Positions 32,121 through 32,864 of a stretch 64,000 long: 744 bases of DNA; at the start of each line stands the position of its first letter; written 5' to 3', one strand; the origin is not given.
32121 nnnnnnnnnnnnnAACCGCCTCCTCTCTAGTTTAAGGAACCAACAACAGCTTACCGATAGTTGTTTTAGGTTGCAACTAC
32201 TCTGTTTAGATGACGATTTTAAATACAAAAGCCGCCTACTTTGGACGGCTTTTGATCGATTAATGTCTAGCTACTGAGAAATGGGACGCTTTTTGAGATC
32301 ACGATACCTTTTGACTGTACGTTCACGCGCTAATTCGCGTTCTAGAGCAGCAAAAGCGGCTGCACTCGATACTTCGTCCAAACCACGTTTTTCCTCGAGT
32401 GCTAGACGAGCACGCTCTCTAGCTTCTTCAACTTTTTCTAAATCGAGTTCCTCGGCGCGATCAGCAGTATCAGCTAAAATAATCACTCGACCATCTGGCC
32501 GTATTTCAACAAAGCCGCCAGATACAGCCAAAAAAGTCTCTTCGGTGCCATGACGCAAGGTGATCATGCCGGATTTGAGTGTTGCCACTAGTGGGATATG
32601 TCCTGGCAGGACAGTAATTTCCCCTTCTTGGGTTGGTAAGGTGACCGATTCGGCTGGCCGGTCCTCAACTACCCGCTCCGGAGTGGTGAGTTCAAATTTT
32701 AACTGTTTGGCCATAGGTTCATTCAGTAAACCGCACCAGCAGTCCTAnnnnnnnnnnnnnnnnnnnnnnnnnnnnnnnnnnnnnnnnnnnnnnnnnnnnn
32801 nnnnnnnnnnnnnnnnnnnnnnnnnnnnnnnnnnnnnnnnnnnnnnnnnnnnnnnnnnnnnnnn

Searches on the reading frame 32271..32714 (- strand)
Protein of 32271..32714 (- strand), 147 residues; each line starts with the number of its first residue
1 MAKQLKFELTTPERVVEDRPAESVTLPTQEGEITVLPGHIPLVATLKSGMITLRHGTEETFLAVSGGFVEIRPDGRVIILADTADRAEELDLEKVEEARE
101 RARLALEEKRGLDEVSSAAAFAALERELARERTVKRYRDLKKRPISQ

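Call 31: search_protein_families(library=pfam, proteins=[window:32271-32714:-], max_evalue=0.0001)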
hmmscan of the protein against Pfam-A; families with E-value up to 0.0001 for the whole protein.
window:32271-32714:- (147 aa): 1 family
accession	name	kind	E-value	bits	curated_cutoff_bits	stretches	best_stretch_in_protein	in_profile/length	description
PF02823.21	ATP-synt_DE_N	-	7.6e-25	87.2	27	1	5-84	1-80/80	ATP synthase, Delta/Epsilon chain, beta-sandwich domain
